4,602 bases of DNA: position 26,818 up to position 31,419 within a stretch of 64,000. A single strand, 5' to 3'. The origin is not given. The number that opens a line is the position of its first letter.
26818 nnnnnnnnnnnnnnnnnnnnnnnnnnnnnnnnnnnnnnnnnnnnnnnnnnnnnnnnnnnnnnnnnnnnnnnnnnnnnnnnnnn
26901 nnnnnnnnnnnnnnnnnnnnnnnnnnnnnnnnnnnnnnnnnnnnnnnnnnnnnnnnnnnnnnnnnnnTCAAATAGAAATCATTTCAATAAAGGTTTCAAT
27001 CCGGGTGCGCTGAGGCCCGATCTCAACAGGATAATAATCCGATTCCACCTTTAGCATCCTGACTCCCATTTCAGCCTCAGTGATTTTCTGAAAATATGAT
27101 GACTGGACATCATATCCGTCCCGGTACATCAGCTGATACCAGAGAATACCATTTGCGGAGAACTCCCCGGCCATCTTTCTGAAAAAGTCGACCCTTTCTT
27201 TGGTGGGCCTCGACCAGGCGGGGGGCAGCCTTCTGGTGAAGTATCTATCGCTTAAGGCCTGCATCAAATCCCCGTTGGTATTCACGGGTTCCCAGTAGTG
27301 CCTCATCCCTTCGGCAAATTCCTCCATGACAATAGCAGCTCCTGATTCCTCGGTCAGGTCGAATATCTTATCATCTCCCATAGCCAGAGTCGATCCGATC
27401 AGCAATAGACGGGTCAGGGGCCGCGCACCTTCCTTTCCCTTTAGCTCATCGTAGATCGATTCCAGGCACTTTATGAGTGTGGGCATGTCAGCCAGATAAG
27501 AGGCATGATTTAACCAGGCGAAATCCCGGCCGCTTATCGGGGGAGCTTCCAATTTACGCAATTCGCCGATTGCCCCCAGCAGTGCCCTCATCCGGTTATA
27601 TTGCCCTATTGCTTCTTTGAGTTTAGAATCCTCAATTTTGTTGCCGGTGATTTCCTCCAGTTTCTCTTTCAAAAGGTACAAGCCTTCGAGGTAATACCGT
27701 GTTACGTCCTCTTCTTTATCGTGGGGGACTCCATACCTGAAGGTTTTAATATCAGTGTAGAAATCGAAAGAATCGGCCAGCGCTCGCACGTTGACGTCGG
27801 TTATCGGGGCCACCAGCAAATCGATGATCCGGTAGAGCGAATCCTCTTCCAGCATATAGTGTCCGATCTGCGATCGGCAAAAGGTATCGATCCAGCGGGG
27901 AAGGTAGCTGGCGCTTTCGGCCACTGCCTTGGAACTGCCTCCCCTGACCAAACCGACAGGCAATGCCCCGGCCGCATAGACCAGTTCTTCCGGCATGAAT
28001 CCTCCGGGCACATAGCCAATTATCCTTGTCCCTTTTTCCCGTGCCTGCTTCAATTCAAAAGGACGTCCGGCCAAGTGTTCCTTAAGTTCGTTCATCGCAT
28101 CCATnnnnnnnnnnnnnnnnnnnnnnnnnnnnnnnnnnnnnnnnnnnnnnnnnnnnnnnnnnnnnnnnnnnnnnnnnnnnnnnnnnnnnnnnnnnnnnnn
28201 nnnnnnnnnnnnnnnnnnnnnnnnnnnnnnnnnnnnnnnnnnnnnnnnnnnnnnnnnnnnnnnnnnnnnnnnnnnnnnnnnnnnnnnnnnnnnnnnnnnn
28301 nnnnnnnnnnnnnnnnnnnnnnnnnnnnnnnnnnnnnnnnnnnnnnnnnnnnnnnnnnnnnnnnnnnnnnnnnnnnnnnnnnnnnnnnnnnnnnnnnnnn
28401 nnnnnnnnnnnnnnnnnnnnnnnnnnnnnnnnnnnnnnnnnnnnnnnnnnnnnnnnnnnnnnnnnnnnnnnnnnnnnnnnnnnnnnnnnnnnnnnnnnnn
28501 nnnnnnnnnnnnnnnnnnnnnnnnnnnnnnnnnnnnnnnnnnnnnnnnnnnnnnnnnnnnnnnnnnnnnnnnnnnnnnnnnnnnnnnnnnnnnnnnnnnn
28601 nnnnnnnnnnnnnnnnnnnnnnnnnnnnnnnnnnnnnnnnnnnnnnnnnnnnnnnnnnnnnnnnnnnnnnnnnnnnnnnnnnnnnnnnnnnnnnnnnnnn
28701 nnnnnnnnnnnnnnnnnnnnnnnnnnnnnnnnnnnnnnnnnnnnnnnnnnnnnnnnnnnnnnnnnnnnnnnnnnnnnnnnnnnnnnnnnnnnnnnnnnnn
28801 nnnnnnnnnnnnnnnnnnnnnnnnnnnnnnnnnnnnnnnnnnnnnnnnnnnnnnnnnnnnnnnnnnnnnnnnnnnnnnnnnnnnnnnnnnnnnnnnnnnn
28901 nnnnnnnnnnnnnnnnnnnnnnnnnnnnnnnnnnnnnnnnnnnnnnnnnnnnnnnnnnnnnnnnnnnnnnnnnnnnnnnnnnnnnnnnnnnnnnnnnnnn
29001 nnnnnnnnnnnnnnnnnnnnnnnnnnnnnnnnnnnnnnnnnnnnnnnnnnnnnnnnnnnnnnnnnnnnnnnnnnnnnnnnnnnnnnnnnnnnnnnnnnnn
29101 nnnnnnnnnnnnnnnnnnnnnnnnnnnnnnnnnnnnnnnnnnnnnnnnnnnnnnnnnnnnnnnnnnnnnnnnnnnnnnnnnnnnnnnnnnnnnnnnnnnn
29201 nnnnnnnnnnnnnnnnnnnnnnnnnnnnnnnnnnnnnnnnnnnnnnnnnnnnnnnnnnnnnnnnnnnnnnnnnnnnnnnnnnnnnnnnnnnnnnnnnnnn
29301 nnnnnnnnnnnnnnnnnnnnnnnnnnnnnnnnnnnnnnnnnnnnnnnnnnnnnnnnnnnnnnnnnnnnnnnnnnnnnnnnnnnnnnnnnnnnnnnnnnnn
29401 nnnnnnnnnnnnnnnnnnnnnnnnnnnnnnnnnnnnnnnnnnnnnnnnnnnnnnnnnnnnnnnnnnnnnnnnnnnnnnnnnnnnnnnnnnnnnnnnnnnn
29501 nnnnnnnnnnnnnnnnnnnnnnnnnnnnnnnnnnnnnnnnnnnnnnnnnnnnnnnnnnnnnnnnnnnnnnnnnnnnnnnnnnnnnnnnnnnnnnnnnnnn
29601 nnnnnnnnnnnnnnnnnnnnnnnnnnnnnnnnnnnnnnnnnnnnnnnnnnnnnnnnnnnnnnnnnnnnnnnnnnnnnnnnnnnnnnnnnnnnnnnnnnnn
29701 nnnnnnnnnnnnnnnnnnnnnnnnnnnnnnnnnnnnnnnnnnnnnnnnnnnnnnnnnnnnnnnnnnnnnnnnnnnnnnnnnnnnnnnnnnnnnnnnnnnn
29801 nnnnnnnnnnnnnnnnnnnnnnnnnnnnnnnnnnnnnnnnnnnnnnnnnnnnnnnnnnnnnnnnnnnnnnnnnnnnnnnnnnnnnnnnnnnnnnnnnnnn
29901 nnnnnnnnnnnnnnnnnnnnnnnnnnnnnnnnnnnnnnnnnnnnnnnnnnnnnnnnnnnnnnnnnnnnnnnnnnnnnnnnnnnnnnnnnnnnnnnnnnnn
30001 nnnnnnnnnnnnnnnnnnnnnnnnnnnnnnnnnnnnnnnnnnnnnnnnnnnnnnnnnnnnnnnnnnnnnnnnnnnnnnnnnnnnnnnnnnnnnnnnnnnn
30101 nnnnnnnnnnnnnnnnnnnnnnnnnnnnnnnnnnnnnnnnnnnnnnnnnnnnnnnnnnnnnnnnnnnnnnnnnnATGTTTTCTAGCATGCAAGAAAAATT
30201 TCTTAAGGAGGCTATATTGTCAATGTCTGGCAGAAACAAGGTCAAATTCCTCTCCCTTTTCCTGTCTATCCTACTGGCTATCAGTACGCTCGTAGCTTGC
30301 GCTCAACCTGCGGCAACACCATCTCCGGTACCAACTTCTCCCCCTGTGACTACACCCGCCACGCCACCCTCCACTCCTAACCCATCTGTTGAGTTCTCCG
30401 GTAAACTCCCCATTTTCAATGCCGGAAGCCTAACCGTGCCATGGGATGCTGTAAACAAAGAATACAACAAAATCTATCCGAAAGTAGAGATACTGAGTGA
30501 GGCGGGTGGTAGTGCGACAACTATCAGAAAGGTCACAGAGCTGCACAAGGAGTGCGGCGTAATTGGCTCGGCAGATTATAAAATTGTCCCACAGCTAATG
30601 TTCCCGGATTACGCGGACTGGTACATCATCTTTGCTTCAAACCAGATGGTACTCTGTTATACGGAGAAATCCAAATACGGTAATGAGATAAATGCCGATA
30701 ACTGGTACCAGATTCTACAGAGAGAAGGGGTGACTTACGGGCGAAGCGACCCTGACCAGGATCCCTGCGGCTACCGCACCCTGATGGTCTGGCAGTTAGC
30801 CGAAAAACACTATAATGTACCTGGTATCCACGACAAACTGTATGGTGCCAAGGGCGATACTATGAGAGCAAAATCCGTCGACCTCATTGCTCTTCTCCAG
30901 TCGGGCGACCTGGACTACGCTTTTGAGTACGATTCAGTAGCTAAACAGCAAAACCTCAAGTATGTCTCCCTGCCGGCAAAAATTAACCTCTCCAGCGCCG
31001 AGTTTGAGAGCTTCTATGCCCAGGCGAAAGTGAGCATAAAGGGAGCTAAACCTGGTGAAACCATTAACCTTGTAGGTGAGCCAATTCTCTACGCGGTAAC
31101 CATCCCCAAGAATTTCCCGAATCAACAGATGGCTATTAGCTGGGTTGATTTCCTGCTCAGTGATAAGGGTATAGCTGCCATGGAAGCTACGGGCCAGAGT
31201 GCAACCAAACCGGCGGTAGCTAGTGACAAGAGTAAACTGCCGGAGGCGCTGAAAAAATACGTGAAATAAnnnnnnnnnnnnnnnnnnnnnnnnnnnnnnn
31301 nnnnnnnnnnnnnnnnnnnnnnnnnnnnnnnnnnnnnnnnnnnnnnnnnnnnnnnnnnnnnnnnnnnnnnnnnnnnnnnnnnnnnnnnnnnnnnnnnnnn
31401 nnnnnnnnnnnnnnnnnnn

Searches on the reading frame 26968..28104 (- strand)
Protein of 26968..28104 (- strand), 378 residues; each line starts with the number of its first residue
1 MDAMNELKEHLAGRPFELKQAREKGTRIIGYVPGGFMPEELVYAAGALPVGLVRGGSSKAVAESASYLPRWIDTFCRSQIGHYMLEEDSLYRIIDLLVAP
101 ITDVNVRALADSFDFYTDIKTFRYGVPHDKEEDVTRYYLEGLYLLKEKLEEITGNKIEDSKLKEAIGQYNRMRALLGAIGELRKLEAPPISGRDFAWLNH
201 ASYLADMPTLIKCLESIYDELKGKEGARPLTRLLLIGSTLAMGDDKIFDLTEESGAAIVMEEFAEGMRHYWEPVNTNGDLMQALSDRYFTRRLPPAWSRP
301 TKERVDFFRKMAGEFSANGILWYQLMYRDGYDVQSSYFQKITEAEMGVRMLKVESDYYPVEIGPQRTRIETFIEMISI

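Call 20: find_encoding_contigs(protein=window:26968-28104:-, flank=10000, max_places=4)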
Protein window:26968-28104:- (378 aa): 1 contig read that carries it; 1 place shown.
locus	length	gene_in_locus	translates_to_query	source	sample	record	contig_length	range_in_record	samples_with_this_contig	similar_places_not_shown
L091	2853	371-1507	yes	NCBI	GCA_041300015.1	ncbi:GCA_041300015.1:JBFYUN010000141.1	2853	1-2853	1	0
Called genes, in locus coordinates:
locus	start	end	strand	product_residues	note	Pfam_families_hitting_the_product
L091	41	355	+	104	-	PF06050:HGD-D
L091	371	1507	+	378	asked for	PF06050:HGD-D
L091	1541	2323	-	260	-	PF09394:Inhibitor_I42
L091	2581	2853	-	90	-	?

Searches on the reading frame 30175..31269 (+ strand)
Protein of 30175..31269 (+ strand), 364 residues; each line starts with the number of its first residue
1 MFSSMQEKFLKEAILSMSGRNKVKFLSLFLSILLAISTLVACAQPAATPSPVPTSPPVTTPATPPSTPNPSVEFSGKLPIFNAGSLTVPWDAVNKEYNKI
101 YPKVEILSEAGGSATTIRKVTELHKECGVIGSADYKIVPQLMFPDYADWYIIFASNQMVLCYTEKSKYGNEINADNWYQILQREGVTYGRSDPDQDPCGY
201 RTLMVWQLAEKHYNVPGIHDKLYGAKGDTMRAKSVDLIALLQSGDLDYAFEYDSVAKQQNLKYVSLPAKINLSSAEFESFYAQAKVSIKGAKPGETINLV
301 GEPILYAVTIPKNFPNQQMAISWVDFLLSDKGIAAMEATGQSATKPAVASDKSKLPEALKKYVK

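Call 21: find_encoding_contigs(protein=window:30175-31269:+, flank=10000, max_places=4)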
Protein window:30175-31269:+ (364 aa): 2 contigs read that carry it; 2 places shown.
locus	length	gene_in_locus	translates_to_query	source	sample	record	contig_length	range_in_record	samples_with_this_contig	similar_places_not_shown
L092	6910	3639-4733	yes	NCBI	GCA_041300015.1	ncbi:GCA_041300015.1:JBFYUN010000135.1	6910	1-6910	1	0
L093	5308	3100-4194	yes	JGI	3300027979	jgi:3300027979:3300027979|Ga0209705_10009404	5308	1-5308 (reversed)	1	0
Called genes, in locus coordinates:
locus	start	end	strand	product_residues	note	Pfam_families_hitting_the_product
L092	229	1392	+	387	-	PF00392:GntR, PF03466:LysR_substrate (faint), PF12727:PBP_like, PF12974:Phosphonate-bd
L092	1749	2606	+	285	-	PF00528:BPD_transp_1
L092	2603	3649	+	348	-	PF00005:ABC_tran, PF08402:TOBE_2, PF03459:TOBE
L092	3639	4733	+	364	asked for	PF13531:SBP_bac_11, PF01547:SBP_bac_1 (weak)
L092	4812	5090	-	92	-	PF03459:TOBE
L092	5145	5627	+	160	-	PF01980:TrmO_N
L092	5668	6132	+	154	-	-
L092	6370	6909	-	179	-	?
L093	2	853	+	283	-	?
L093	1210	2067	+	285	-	PF00528:BPD_transp_1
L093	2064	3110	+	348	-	PF00005:ABC_tran, PF08402:TOBE_2, PF03459:TOBE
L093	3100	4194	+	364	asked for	PF13531:SBP_bac_11, PF01547:SBP_bac_1 (weak)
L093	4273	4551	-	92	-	PF03459:TOBE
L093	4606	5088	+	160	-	PF01980:TrmO_N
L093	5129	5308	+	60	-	?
